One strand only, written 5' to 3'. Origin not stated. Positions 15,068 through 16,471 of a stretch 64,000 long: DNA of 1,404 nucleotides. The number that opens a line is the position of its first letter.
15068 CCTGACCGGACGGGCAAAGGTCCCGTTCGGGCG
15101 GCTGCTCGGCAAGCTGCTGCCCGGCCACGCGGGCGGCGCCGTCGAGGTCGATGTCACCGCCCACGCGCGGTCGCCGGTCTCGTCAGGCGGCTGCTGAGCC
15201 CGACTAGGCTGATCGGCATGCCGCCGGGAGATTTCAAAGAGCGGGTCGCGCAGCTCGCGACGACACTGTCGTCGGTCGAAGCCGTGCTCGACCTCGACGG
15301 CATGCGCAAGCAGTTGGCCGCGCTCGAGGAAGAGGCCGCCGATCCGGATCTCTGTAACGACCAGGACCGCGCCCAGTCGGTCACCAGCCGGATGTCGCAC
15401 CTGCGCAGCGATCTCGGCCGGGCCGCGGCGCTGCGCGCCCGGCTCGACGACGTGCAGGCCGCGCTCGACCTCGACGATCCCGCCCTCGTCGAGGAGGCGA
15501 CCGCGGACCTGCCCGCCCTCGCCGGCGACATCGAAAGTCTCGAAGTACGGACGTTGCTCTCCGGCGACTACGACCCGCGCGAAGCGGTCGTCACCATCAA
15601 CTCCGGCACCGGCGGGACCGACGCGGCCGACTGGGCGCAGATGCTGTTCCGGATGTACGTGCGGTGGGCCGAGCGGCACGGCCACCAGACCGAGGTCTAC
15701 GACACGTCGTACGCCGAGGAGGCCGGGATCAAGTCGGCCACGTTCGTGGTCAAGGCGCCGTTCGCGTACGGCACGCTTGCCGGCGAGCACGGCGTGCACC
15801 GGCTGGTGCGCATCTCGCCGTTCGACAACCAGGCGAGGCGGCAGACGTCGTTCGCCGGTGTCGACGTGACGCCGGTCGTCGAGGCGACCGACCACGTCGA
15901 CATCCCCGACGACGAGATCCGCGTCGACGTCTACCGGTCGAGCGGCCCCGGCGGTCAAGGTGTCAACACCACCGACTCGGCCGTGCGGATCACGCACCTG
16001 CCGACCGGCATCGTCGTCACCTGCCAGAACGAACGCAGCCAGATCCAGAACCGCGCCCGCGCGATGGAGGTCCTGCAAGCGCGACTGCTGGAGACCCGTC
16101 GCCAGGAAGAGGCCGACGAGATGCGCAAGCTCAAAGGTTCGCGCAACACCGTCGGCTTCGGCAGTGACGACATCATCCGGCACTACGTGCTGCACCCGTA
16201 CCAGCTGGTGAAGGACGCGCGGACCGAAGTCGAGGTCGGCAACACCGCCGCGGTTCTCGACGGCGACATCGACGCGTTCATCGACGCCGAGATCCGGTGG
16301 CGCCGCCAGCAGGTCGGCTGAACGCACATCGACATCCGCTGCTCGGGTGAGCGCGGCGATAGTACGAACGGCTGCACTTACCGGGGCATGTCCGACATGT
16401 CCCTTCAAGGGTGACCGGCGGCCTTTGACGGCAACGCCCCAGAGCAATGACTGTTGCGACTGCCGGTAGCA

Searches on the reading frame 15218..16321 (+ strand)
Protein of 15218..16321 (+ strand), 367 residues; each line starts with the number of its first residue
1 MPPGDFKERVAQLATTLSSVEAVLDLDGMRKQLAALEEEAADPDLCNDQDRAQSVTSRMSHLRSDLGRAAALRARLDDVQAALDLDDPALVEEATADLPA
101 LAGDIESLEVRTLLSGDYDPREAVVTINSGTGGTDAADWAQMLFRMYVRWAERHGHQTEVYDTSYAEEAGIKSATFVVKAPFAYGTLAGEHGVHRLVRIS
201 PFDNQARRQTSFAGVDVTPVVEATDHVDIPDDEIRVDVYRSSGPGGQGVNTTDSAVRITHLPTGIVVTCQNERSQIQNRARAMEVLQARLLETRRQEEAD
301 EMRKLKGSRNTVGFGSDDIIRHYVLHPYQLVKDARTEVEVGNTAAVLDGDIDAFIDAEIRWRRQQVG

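Call 46: search_protein_families(library=pfam, proteins=[window:15218-16321:+], max_evalue=0.01)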
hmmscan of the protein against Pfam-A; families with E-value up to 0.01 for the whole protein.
window:15218-16321:+ (367 aa): 2 families
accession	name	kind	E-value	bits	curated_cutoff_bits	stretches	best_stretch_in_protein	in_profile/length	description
PF03462.23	PCRF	-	1.4e-54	185.3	24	1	30-215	2-194/194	PCRF domain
PF00472.26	RF-1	-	2.4e-40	137.6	35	1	226-335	4-116/116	RF-1 domain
